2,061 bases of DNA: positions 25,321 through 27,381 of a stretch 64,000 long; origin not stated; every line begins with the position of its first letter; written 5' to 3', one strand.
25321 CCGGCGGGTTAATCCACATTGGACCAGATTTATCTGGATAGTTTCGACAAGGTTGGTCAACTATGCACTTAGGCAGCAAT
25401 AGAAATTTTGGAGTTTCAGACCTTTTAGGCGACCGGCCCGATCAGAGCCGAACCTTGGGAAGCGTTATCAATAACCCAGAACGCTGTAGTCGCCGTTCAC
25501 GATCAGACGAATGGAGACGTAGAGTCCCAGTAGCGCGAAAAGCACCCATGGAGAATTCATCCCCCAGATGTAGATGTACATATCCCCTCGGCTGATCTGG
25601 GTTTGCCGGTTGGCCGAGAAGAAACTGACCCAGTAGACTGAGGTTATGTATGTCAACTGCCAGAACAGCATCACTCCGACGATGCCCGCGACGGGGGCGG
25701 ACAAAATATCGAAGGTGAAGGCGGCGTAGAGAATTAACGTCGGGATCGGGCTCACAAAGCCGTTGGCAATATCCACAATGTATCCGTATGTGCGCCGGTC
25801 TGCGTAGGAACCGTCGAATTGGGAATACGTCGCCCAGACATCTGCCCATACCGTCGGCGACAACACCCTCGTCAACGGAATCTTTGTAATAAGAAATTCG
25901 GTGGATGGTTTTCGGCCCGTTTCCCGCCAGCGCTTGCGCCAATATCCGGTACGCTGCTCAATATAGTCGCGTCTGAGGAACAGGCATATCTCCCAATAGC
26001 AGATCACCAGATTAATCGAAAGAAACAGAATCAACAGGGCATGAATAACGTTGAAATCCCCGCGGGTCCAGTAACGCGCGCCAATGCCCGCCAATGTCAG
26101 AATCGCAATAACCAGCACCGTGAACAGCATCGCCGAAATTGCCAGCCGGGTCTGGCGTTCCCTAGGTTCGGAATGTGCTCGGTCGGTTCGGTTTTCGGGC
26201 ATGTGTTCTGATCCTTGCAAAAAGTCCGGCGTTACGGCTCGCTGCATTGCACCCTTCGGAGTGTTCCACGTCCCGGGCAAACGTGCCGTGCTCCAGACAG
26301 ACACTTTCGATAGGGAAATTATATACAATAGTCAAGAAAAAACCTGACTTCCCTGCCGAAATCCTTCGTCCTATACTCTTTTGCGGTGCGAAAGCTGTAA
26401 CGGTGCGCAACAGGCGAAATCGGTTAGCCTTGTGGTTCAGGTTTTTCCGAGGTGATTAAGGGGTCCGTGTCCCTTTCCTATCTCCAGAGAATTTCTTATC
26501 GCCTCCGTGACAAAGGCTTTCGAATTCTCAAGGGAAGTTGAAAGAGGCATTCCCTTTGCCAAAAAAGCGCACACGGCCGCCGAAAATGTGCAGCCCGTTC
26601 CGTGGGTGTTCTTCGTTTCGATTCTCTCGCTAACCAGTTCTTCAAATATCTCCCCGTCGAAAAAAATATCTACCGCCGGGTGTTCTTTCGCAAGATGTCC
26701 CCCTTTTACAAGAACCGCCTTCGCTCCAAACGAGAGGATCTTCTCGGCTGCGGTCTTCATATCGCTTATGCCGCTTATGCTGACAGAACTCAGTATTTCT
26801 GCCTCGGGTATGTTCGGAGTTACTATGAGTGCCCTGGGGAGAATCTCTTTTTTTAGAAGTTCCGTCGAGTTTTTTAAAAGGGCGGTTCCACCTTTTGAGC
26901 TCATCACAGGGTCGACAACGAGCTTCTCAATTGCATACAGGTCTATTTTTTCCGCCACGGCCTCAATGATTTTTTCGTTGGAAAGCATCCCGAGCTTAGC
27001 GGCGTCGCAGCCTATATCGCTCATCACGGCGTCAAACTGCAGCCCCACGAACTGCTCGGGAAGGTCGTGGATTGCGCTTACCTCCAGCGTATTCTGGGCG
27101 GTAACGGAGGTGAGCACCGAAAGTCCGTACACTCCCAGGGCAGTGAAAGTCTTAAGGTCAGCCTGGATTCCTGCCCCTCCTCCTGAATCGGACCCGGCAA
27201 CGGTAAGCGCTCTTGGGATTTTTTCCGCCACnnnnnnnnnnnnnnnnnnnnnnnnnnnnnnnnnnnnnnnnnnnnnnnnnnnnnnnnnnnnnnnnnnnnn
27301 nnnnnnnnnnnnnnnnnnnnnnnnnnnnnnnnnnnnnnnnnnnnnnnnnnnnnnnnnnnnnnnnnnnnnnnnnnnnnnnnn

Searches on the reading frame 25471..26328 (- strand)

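Call 36: search_protein_families(library=ncbifam, proteins=[window:25471-26328:-], max_evalue=1e-10)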
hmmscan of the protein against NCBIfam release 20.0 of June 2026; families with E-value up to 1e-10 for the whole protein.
window:25471-26328:- (286 aa): 0 families

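Call 53: search_protein_families(library=pfam, proteins=[window:25471-26328:-], max_evalue=0.001)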
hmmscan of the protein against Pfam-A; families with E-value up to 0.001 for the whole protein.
window:25471-26328:- (286 aa): 1 family
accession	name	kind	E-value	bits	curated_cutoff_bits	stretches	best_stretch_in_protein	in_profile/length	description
PF07895.16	DUF1673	-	0.00059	20.3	30.4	0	45-233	42-180/204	Protein of unknown function (DUF1673)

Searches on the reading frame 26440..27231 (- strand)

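Call 36: search_protein_families(library=ncbifam, proteins=[window:26440-27231:-], max_evalue=1e-10)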
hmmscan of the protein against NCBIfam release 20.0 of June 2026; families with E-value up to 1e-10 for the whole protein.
window:26440-27231:- (264 aa): 11 families
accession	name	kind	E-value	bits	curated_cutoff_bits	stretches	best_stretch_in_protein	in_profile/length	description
TIGR00097.1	HMP-P_kinase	equivalog_domain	1.7e-102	342.1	204.95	1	8-260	1-253/254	bifunctional hydroxymethylpyrimidine kinase/phosphomethylpyrimidine kinase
NF006346.0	PRK08573.1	equivalog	1.3e-91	307.6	528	1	4-260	3-259/450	bifunctional hydroxymethylpyrimidine kinase/phosphomethylpyrimidine kinase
NF009077.0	PRK12412.1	equivalog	1.6e-76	257.2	385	1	5-260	3-261/274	pyridoxine/pyridoxal/pyridoxamine kinase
NF011301.0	PRK14713.1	equivalog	1.3e-71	242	512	1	3-262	19-281/534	bifunctional hydroxymethylpyrimidine kinase/phosphomethylpyrimidine kinase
NF009259.0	PRK12616.1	equivalog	1.2e-62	212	390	1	6-260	4-262/270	bifunctional hydroxymethylpyrimidine kinase/phosphomethylpyrimidine kinase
NF007070.0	PRK09517.1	equivalog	4.4e-60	203.8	761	1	3-260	239-499/755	multifunctional thiamine-phosphate pyrophosphorylase/synthase/phosphomethylpyrimidine kinase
NF009078.0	PRK12413.1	equivalog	2.7e-48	164.8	225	1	7-252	5-247/253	bifunctional hydroxymethylpyrimidine kinase/phosphomethylpyrimidine kinase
NF005491.0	PRK07105.1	equivalog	2.6e-15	56.5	231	1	52-251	54-260/286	pyridoxamine kinase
NF004398.0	PRK05756.1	equivalog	1.2e-14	54.4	292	1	87-252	92-261/287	pyridoxal kinase PdxY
NF006034.0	PRK08176.1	equivalog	2.3e-12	46.7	342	1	103-248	121-267/283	pyridoxine/pyridoxal/pyridoxamine kinase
TIGR00687.1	pyridox_kin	equivalog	2.5e-11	43.5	144.5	1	86-253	91-263/288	pyridoxal kinase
